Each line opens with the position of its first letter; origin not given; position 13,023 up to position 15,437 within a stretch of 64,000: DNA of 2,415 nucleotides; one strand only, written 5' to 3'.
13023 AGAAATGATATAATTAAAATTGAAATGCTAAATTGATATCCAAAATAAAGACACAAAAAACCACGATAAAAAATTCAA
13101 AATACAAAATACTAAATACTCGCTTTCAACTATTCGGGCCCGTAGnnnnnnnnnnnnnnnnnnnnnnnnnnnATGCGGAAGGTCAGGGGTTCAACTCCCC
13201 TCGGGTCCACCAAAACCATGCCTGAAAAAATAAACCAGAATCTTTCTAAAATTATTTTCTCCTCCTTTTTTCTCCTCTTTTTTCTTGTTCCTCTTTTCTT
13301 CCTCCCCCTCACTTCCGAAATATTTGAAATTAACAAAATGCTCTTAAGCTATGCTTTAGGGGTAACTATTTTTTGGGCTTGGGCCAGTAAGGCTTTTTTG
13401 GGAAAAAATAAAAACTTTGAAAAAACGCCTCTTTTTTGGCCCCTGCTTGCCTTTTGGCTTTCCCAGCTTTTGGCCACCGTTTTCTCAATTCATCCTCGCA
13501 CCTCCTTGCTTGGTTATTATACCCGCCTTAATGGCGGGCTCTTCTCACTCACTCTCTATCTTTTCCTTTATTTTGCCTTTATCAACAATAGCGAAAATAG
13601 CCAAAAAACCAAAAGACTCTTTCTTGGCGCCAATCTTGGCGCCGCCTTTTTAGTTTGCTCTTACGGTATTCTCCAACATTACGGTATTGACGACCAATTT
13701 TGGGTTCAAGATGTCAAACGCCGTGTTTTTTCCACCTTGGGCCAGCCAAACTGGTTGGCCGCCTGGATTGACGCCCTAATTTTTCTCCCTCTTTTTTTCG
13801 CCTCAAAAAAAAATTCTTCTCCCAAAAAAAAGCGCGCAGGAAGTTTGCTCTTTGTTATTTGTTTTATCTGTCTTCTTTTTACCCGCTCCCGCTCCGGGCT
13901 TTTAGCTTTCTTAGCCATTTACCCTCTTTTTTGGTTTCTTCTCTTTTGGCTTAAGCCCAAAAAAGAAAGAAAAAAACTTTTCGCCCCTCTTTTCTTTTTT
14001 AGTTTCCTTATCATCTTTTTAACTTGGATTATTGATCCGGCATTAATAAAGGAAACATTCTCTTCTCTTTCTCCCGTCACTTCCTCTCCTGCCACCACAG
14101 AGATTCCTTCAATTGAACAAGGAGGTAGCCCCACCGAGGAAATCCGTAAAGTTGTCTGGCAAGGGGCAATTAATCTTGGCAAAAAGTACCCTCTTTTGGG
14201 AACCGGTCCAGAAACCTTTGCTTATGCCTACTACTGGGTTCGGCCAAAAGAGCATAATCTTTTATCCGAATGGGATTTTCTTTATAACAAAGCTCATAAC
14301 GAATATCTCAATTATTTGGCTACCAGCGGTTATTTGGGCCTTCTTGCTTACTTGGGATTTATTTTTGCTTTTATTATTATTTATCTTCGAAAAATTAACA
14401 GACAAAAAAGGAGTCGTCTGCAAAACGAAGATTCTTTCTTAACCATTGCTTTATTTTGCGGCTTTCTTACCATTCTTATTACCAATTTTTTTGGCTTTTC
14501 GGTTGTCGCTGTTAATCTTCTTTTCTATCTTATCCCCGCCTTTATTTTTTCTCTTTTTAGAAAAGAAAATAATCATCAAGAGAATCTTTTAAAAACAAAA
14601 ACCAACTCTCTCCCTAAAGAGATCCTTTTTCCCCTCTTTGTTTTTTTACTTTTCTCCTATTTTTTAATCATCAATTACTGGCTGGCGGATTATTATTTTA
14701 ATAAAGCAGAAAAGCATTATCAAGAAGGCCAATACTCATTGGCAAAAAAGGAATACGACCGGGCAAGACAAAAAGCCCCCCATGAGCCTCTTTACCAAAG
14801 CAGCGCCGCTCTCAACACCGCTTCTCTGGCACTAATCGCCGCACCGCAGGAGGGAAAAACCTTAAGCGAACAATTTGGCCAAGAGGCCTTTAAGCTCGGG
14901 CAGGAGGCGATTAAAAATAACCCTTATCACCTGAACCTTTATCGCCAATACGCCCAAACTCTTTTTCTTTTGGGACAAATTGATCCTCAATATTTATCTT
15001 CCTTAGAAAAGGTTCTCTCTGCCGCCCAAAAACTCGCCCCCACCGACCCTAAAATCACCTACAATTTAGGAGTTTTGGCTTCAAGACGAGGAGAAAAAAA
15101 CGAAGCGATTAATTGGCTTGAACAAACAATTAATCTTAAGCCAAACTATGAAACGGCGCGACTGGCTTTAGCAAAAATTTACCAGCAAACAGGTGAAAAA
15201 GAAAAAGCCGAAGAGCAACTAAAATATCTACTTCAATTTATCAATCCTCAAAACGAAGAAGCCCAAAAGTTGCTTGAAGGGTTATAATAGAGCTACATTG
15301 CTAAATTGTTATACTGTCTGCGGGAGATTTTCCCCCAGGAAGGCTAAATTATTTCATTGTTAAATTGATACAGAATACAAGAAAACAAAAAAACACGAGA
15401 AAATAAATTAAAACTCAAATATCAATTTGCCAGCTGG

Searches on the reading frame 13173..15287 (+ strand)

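Call 6: search_protein_families(library=pfam, proteins=[window:13173-15287:+], max_evalue=0.01)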
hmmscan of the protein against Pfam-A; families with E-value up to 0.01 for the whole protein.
window:13173-15287:+ (704 aa): 18 families
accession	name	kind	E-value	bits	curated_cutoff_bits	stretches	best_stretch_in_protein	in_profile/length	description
PF04932.20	Wzy_C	-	1.1e-20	74.4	31.7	1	225-394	1-149/149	O-Antigen ligase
PF14559.12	TPR_19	-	2.5e-11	44.2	25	1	644-701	9-65/68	Tetratricopeptide repeat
PF07719.23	TPR_2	-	1.5e-08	34.5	27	1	505-537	1-33/34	Tetratricopeptide repeat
PF13414.12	TPR_11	-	3.4e-08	33.5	26.8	1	639-674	7-42/42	TPR repeat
PF13424.12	TPR_12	-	1.3e-07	32.1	30.1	0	611-656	26-75/77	Tetratricopeptide repeat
PF13428.12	TPR_14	-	8.7e-07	29.5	23.5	0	629-669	4-44/44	Tetratricopeptide repeat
PF00515.34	TPR_1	-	1.9e-06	27.9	27.8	0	630-659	5-34/34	Tetratricopeptide repeat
PF13431.12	TPR_17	-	2.1e-06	28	24.4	0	577-604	3-30/34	Tetratricopeptide repeat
PF24575.1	TPR_Slam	-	2.2e-05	25.2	35.2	1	606-683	26-104/104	Surface lipoprotein assembly modifier, N-terminal TPR repeats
PF13181.12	TPR_8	-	3.7e-05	24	25.7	0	630-659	5-34/34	Tetratricopeptide repeat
PF13371.12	TPR_9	-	0.00023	21.5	35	0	614-666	17-69/73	Tetratricopeptide repeat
PF13374.12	TPR_10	-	0.00024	21.5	27.5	0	631-654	7-30/42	Tetratricopeptide repeat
PF13176.12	TPR_7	-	0.00038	20.8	27.9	0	630-658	3-31/36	Tetratricopeptide repeat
PF25060.1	ARM_TT21_2nd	-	0.00079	19.4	27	1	582-686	13-116/270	Tetratricopeptide repeat protein 21 second ARM domain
PF14561.12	TPR_20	-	0.0016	19.2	25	0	642-698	4-61/90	Tetratricopeptide repeat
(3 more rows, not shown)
